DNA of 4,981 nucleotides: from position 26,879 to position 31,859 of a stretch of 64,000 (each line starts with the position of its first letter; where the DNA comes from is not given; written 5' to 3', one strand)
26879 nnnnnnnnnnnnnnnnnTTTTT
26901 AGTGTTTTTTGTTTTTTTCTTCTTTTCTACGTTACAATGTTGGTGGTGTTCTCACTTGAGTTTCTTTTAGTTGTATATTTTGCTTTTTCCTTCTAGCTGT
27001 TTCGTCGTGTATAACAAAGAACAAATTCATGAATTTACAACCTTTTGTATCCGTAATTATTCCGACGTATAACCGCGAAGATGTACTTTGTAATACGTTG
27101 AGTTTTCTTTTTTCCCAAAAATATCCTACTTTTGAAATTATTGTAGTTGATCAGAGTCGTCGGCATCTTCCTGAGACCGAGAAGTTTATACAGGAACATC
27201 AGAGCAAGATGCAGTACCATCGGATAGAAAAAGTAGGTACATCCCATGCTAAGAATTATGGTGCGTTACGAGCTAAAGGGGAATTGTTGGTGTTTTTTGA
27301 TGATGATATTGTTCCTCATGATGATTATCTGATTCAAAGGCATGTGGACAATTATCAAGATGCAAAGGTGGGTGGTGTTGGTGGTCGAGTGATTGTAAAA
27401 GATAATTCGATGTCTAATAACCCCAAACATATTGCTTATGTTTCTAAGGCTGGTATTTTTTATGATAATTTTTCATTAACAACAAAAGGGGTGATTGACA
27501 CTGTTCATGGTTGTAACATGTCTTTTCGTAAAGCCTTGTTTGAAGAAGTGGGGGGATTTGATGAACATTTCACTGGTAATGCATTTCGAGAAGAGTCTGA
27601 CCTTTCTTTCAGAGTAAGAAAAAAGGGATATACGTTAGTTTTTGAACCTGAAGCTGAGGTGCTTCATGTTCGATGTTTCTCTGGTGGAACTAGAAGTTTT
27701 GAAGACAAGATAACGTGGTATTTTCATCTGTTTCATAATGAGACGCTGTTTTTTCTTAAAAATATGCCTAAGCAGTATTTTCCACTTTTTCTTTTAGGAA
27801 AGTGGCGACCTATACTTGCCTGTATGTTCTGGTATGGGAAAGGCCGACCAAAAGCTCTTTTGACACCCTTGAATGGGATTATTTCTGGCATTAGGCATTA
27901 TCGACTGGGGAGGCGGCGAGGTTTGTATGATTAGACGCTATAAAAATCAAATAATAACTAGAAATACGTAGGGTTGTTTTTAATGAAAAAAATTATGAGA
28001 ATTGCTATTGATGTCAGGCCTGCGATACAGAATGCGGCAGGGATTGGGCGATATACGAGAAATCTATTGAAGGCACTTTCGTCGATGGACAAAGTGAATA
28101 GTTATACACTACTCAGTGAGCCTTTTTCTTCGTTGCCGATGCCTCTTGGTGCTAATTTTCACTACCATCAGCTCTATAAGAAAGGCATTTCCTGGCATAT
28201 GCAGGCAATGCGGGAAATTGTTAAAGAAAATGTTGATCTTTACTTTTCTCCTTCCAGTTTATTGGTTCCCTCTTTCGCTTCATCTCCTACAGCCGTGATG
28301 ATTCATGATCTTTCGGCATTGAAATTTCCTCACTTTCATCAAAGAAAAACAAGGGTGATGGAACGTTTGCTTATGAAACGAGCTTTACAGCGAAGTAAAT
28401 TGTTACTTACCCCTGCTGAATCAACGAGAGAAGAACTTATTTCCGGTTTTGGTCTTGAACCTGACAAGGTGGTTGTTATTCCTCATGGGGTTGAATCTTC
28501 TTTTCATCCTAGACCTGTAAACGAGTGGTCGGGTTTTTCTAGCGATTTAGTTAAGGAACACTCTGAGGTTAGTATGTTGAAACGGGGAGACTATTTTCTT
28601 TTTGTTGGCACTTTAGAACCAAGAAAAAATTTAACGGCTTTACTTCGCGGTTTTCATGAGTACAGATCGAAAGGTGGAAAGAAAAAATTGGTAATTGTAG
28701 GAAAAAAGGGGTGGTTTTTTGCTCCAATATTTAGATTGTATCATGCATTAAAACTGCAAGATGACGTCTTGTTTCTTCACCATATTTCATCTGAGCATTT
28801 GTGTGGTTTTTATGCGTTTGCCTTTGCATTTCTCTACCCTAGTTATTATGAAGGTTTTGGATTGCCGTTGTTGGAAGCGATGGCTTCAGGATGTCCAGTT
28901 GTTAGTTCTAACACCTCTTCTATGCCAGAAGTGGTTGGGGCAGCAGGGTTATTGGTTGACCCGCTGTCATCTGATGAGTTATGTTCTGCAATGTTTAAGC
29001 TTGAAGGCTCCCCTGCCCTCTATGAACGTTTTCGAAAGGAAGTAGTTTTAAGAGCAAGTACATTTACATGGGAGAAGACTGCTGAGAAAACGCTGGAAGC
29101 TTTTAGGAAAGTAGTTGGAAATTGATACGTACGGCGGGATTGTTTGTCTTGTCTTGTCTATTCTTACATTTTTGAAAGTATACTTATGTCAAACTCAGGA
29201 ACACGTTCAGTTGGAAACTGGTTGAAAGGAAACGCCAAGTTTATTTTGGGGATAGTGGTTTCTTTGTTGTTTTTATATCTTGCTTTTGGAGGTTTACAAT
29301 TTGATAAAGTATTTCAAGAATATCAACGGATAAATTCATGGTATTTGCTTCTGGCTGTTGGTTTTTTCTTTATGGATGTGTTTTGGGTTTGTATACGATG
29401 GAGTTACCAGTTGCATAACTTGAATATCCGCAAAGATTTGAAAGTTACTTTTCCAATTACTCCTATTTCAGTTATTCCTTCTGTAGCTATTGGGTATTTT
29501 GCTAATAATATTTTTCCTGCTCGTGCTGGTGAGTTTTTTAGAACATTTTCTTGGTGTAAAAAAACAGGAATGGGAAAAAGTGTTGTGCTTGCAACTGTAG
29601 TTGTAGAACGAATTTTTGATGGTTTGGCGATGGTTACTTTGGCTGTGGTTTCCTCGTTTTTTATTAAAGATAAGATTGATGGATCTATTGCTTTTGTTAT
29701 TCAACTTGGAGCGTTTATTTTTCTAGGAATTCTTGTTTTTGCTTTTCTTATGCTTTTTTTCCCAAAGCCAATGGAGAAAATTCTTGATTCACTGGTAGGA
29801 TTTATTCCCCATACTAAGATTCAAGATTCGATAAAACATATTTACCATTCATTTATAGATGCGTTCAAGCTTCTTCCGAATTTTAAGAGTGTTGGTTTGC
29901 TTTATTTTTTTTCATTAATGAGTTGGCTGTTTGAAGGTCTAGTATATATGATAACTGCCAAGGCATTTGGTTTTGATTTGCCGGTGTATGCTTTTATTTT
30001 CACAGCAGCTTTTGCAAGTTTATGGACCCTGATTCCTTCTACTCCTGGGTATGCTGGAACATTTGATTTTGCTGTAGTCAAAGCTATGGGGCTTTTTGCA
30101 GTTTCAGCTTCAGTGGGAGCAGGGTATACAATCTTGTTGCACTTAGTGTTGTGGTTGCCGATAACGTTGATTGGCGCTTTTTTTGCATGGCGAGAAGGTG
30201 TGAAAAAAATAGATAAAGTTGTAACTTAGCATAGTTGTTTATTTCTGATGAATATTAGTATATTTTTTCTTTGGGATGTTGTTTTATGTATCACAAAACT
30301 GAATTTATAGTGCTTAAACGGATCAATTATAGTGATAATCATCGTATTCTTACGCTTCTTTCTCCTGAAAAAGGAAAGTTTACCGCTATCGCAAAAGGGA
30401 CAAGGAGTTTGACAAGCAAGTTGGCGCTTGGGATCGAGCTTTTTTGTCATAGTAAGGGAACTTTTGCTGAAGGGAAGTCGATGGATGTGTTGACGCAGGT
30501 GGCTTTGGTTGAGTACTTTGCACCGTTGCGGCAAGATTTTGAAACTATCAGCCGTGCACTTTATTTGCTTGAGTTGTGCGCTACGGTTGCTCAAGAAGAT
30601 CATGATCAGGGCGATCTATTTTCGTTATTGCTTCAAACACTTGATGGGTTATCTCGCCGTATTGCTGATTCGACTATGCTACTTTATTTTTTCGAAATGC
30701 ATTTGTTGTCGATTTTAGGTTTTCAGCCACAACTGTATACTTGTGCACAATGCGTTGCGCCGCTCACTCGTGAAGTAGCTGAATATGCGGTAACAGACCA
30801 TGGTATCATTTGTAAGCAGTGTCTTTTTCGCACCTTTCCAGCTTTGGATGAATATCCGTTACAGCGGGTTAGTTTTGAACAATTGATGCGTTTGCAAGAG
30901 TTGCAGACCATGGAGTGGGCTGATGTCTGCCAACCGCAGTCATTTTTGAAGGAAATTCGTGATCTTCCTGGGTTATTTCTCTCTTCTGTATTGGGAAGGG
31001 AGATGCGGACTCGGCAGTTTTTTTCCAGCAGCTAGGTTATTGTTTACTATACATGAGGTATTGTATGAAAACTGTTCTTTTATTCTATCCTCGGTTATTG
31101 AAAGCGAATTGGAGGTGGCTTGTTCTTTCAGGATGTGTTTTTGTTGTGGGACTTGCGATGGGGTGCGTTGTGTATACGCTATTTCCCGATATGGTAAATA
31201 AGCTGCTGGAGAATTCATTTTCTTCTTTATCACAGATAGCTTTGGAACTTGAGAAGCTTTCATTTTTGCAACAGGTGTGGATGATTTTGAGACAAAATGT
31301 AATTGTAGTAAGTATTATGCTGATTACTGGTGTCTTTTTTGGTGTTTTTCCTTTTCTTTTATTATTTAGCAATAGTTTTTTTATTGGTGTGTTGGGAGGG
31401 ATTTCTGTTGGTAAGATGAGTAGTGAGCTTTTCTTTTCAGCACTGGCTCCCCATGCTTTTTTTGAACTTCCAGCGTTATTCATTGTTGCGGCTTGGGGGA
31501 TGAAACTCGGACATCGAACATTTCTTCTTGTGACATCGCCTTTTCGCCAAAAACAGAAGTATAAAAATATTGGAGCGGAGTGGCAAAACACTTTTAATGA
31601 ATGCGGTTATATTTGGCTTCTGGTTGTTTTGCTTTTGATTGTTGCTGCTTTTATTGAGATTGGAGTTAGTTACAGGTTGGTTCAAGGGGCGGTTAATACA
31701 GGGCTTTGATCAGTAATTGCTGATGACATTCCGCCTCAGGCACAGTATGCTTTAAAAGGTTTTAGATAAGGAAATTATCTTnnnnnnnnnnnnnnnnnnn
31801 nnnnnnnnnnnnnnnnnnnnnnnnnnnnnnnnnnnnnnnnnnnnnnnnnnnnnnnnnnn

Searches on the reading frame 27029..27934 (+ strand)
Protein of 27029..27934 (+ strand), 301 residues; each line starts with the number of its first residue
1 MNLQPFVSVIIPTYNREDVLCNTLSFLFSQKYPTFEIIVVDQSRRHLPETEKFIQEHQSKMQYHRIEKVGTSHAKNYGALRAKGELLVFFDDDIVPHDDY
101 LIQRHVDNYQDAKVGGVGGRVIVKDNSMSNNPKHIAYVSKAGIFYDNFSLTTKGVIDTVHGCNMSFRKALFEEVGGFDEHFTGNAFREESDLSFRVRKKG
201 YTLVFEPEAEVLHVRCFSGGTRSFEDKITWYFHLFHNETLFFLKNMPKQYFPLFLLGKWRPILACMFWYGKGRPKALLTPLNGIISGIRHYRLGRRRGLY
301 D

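Call 6: search_protein_families(library=pfam, proteins=[window:27029-27934:+], max_evalue=0.001)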
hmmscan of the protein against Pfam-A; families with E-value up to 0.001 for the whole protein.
window:27029-27934:+ (301 aa): 6 families
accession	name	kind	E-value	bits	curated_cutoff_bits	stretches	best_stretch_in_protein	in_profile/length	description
PF00535.33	Glycos_transf_2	-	8.4e-25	88.1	23.3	1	8-174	1-167/168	Glycosyl transferase family 2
PF13641.12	Glyco_tranf_2_3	-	1.9e-18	67.8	27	1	5-214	2-212/230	Glycosyltransferase like family 2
PF10111.15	Glyco_tranf_2_2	-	1.3e-10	41.7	27.3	1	8-206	1-210/276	Glycosyltransferase like family 2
PF13632.12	Glyco_trans_2_3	-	2.3e-07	31.3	27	1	88-215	3-122/198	Glycosyl transferase family group 2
PF13506.12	Glyco_transf_21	-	6.3e-05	22.9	21.7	1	81-207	28-148/174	Glycosyl transferase family 21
PF02709.20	Glyco_transf_7C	-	0.00016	21.7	23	1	156-204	16-63/78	N-terminal domain of galactosyltransferase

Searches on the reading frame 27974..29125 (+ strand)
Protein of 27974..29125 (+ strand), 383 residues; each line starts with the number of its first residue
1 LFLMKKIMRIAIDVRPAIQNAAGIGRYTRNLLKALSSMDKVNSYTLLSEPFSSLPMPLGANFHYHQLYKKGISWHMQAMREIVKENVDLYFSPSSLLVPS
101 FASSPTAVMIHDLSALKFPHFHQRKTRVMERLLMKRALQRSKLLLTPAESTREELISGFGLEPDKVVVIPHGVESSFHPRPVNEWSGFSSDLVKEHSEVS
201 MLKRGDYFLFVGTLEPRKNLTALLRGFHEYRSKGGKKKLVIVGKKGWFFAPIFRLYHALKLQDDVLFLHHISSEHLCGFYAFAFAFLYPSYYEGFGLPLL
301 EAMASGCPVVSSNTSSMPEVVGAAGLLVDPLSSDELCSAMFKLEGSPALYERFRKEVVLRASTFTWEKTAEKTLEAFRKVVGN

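Call 6: search_protein_families(library=pfam, proteins=[window:27974-29125:+], max_evalue=0.001)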
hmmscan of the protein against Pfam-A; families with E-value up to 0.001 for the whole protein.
window:27974-29125:+ (383 aa): 5 families
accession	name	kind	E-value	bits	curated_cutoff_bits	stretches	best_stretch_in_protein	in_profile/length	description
PF00534.26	Glycos_transf_1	-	2.9e-29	102.2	26.4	1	204-356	14-168/172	Glycosyl transferases group 1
PF13692.12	Glyco_trans_1_4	-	2.9e-26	92.8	27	1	207-343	3-139/142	Glycosyl transferases group 1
PF13439.12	Glyco_transf_4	-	2.8e-15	57.2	28.5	1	23-175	3-168/170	Glycosyltransferase Family 4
PF13579.12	Glyco_trans_4_4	-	1.2e-05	26.1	29.7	1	23-172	2-158/158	Glycosyl transferase 4-like domain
PF20706.3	GT4-conflict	-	6.8e-05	22.5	26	1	285-347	284-340/385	Family 4 Glycosyltransferase in conflict systems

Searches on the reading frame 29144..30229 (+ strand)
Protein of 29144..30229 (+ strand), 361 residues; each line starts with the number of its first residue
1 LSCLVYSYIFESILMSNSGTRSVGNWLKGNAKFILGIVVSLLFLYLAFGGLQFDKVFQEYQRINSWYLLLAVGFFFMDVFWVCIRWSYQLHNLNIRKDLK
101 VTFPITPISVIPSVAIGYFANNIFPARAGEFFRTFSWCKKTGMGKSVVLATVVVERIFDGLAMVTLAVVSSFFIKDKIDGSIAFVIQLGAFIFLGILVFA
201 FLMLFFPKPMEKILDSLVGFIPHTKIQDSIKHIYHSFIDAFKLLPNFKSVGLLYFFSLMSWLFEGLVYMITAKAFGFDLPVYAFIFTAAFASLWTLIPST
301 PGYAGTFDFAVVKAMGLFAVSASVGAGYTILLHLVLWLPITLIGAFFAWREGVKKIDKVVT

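Call 6: search_protein_families(library=pfam, proteins=[window:29144-30229:+], max_evalue=0.001)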
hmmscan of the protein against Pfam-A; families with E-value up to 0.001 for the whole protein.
window:29144-30229:+ (361 aa): 1 family
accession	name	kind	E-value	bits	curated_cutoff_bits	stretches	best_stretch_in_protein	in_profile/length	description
PF03706.18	LPG_synthase_TM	-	2.2e-45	155.9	33.4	1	34-344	2-302/302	Lysylphosphatidylglycerol synthase TM region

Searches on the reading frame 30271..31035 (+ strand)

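Call 6: search_protein_families(library=pfam, proteins=[window:30271-31035:+], max_evalue=0.001)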
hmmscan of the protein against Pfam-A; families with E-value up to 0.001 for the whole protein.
window:30271-31035:+ (254 aa): 2 families
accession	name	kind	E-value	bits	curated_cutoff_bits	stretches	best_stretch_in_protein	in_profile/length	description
PF02565.21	RecO_C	-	2e-19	70.3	22.1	1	87-248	1-156/157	Recombination protein O C terminal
PF11967.14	RecO_N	-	3.7e-17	62.5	27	1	6-83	1-80/80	Recombination protein O N terminal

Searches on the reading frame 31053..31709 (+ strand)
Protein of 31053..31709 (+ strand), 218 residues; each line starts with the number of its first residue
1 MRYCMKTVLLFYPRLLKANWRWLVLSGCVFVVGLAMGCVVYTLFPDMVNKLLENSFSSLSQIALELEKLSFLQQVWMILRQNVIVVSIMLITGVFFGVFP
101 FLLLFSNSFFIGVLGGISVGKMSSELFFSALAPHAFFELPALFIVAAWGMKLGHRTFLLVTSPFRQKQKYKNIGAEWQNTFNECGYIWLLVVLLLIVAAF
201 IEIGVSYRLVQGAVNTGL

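Call 6: search_protein_families(library=pfam, proteins=[window:31053-31709:+], max_evalue=0.001)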
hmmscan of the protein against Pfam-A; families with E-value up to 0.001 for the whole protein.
window:31053-31709:+ (218 aa): 1 family
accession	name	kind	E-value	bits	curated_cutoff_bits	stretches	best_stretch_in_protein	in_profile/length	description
PF01944.22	SpoIIM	-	6e-23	82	26.9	1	29-206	4-162/163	Stage II sporulation protein M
